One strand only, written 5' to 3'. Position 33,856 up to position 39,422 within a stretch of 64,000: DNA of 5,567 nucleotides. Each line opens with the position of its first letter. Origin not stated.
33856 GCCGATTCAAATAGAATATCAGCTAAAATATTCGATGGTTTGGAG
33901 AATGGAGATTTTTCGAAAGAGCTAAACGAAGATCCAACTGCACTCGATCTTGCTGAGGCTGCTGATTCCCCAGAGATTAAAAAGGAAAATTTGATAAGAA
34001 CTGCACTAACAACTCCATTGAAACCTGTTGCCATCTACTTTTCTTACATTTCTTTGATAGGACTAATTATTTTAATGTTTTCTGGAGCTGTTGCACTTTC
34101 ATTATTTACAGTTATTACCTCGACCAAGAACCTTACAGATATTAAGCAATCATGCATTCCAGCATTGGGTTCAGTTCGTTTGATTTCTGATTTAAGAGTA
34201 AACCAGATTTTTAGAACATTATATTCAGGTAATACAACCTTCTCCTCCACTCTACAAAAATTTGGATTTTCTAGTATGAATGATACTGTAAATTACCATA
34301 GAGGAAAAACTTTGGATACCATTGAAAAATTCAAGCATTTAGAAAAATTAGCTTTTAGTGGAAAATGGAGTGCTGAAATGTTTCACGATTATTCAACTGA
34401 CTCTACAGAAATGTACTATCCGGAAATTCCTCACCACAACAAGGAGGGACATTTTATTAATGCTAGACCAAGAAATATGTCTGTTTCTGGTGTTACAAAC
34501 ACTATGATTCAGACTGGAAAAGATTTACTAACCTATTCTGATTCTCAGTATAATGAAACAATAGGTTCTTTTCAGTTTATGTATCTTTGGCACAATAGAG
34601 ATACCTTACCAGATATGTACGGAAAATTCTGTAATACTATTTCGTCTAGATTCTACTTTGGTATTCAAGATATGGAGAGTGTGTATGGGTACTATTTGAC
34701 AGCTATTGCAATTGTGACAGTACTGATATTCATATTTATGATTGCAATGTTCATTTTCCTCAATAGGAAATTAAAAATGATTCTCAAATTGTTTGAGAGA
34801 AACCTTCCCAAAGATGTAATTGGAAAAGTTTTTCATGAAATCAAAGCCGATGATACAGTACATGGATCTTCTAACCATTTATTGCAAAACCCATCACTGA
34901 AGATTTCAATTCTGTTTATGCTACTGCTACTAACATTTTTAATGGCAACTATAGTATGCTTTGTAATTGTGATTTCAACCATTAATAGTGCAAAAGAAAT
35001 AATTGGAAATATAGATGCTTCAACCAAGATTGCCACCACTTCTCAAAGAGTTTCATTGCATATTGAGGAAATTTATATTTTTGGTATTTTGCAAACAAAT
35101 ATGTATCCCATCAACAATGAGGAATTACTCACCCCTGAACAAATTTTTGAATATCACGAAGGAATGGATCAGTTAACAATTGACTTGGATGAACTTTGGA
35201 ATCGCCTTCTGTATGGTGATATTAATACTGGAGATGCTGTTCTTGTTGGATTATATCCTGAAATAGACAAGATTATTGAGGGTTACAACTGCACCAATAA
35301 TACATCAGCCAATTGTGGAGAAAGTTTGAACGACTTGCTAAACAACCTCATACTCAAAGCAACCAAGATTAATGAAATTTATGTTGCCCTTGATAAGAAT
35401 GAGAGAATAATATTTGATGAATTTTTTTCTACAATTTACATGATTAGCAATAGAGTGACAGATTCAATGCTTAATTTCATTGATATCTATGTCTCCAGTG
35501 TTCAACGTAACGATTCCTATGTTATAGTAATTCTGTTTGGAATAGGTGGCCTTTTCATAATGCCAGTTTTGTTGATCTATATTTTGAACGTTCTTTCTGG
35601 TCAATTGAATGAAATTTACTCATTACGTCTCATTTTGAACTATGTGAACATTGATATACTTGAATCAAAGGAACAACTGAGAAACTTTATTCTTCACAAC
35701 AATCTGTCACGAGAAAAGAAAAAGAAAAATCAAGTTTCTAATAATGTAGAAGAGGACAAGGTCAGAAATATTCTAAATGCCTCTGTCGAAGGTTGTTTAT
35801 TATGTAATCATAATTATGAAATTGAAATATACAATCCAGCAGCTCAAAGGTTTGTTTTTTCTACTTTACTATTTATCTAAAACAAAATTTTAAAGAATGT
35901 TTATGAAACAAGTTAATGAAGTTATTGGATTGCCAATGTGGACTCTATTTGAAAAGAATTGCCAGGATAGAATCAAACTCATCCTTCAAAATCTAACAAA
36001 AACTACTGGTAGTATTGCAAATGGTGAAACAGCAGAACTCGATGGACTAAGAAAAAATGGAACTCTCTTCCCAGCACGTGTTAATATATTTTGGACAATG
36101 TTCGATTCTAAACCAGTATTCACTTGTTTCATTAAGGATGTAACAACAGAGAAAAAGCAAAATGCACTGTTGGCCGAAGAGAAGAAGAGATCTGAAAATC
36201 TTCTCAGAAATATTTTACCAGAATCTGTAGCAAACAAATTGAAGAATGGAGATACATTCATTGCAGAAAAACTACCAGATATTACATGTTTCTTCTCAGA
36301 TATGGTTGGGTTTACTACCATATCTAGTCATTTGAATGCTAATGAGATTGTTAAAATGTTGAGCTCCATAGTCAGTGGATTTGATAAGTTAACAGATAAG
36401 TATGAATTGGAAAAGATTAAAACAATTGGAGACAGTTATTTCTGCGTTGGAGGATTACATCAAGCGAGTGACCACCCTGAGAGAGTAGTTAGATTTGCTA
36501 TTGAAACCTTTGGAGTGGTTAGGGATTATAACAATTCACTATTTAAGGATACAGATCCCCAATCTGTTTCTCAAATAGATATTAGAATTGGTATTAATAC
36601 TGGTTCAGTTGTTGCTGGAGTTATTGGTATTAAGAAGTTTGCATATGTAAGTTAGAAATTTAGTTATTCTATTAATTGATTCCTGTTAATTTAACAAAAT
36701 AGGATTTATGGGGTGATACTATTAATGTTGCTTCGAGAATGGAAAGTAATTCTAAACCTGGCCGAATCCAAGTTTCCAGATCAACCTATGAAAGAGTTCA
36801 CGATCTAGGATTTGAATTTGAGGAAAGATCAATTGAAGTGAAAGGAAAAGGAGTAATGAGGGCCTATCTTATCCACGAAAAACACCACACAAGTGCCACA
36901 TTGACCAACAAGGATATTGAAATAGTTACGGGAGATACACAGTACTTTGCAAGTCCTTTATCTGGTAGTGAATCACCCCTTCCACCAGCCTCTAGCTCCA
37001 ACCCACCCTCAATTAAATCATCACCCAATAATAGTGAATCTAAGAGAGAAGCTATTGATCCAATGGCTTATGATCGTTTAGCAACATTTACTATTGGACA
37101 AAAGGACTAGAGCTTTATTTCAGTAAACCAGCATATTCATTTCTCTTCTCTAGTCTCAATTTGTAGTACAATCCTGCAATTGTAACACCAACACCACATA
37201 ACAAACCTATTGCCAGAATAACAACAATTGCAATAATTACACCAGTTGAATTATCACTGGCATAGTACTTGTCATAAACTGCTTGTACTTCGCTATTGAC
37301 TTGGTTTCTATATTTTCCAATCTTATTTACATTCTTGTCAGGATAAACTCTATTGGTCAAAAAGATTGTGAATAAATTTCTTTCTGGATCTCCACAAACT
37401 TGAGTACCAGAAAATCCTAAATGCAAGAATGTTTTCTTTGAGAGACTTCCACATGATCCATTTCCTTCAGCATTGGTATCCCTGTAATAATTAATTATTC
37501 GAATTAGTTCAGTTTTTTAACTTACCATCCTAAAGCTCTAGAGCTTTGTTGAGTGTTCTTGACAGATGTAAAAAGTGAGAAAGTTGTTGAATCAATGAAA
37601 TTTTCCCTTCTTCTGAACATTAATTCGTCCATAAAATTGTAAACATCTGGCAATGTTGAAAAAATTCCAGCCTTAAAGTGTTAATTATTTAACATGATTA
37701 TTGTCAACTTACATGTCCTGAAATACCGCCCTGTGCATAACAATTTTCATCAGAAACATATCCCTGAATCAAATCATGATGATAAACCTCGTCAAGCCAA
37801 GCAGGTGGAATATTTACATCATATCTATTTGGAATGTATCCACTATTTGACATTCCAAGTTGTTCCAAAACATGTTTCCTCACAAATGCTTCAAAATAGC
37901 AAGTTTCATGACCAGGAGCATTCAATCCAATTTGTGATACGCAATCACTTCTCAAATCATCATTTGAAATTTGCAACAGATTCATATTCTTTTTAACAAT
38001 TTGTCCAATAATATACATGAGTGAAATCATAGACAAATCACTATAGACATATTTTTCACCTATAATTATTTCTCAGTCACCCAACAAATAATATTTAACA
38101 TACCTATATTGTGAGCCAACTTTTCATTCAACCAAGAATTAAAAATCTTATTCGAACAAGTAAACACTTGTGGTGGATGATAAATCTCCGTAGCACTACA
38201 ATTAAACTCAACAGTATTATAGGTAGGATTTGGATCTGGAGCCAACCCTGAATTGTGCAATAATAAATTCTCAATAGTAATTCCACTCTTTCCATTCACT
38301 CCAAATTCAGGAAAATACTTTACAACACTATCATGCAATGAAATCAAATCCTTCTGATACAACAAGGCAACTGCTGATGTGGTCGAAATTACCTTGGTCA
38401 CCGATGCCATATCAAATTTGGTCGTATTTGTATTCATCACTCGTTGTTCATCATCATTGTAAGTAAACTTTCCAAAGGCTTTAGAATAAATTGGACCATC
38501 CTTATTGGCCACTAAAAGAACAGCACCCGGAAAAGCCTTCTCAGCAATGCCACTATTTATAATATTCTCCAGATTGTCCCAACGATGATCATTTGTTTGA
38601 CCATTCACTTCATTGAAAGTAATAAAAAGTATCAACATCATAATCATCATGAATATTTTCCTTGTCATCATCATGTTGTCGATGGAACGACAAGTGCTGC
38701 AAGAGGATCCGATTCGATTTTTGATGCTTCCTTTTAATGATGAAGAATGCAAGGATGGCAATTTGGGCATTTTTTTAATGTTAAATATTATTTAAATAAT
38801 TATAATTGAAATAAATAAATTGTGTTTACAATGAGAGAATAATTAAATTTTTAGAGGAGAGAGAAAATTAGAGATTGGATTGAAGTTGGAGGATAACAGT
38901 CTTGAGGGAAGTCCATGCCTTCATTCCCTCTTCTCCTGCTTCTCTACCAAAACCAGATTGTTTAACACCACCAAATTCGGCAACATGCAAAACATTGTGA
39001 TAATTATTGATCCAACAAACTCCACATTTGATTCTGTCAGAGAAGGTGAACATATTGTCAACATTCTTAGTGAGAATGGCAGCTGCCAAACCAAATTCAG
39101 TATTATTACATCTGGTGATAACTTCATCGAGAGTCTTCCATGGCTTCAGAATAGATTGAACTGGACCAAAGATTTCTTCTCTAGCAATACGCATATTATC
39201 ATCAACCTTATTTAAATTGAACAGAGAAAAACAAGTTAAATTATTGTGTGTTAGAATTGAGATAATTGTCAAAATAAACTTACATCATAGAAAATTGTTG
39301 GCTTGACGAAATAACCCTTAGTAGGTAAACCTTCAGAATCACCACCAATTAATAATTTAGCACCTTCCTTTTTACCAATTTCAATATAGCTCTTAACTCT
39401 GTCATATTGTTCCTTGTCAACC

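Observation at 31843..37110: Giant polytopic membrane module spliced to a PAS domain and a single class III cyclase catalytic domain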

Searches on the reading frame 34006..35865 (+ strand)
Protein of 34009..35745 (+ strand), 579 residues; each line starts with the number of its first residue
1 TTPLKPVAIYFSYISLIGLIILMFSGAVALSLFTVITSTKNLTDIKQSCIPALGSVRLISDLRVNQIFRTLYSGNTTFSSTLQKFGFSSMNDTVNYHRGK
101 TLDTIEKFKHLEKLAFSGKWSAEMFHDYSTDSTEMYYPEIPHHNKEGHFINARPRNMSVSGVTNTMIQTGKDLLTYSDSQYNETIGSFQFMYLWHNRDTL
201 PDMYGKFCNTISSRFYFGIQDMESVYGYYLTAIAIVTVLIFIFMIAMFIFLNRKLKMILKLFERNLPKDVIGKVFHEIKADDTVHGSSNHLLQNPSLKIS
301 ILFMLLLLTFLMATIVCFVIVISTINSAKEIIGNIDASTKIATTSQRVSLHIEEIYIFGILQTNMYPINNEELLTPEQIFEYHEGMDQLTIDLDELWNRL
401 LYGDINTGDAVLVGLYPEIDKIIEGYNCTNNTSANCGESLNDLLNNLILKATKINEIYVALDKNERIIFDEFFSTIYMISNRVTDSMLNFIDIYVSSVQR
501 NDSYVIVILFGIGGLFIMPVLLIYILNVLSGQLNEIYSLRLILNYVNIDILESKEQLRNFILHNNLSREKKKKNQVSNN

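Call 41: predict_structure(alignment_id=A2)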
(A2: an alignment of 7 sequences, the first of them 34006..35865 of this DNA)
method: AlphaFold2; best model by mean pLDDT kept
length: 620 residues; sequences in the alignment: 7
mean_pLDDT: 56.3   pTM: 0.46
mean pLDDT of the five models: 56.3, 49.8, 44.3, 41.6, 40.3
residues with pLDDT >= 90: 0; 70-90: 146; 50-70: 208; < 50: 266
segments of 3 or more residues with pLDDT < 50: 1-9, 140-152, 270-295, 368-374, 416-420, 422-620
pLDDT, mean of each block of 10 residues (from residue 1): 37 59 66 67 67 72 70 63 68 82 87 81 82 69 41 68 85 81 64 74 81 76 67 68 67 60 51 40 36 49 68 72 73 69 63 60 50 53 64 65 59 52 45 39 32 34 37 34 34 36 41 42 43 36 39 44 38 37 42 39 36 35
secondary structure, 60 per line:
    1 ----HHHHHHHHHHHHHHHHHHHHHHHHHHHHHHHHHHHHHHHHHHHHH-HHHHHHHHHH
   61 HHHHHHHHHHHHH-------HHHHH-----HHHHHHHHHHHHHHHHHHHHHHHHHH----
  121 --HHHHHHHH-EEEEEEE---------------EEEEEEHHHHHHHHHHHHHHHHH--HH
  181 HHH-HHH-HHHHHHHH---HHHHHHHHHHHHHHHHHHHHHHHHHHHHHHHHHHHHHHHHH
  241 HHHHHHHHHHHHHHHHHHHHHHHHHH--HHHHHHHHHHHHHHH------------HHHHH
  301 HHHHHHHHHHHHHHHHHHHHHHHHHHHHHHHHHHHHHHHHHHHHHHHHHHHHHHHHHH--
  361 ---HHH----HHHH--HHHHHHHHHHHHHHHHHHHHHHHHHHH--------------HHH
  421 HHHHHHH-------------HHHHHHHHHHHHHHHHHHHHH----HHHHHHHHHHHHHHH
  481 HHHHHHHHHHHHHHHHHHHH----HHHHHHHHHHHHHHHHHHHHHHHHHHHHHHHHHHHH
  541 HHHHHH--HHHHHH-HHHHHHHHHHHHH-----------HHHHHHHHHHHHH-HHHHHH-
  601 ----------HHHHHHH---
elements in order: H5-49 H51-73 H81-85 H91-116 H123-130 E132-138 E154-159 H160-176 H179-183 H189-196 H200-266 H269-283 H296-358 H371-374 H377-403 H418-427 H441-461 H466-500 H505-546 H549-554 H556-568 H580-592 H594-599 H611-617

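Call 76: search_solved_structures(query=window:34009-35745:+, max_evalue=10)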
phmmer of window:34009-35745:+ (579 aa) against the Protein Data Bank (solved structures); distinct sequences matched with E-value up to 10: 3.
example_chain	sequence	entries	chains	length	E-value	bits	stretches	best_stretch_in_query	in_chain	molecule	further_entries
9ima_B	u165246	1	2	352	0.13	14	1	202-256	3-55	G-protein coupled receptor family C group 5 member D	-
8yzk_A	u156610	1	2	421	0.21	13.3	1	212-256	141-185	Soluble cytochrome b562,G-protein coupled receptor family C group 5 member D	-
2qhp_A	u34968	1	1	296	1.4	10.5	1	323-387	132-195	Fructokinase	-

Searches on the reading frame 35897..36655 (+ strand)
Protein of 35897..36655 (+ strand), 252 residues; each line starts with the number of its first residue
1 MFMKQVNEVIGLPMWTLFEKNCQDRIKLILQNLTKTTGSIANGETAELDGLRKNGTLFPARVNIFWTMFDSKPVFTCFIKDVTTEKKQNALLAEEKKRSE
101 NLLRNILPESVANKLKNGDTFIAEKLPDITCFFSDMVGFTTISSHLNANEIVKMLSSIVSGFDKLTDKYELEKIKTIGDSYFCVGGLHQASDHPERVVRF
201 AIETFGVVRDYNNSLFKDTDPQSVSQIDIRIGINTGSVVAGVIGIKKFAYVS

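Call 61: find_encoding_contigs(protein=window:35897-36655:+, flank=10000, max_places=4)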
Protein window:35897-36655:+ (252 aa): no gene with exactly this product is on record in the collection.

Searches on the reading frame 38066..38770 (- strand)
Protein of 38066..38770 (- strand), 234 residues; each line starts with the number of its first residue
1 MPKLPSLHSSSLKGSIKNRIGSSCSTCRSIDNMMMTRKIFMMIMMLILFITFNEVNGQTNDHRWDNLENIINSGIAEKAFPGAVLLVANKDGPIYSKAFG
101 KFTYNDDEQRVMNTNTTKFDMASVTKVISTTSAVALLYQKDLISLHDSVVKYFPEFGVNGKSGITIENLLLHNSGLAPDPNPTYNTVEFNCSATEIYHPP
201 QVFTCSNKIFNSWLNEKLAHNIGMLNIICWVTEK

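Call 80: search_protein_families(library=pfam, proteins=[window:38066-38770:-], max_evalue=0.001)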
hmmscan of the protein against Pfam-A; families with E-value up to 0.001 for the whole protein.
window:38066-38770:- (234 aa): 1 family
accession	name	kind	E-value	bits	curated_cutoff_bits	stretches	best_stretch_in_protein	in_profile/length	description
PF00144.29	Beta-lactamase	-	8e-22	78.3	27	1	68-182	2-113/329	Beta-lactamase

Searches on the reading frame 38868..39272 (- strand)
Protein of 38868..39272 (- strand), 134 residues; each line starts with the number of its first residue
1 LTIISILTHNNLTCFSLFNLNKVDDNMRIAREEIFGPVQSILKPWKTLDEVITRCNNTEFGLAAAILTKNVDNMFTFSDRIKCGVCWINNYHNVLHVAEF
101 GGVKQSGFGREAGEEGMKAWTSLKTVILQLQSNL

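Call 80: search_protein_families(library=pfam, proteins=[window:38868-39272:-], max_evalue=0.001)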
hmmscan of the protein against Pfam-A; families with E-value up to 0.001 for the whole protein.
window:38868-39272:- (134 aa): 1 family
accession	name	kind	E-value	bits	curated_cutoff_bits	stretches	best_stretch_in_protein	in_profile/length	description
PF00171.27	Aldedh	-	2.6e-34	119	23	1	20-126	355-461/461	Aldehyde dehydrogenase family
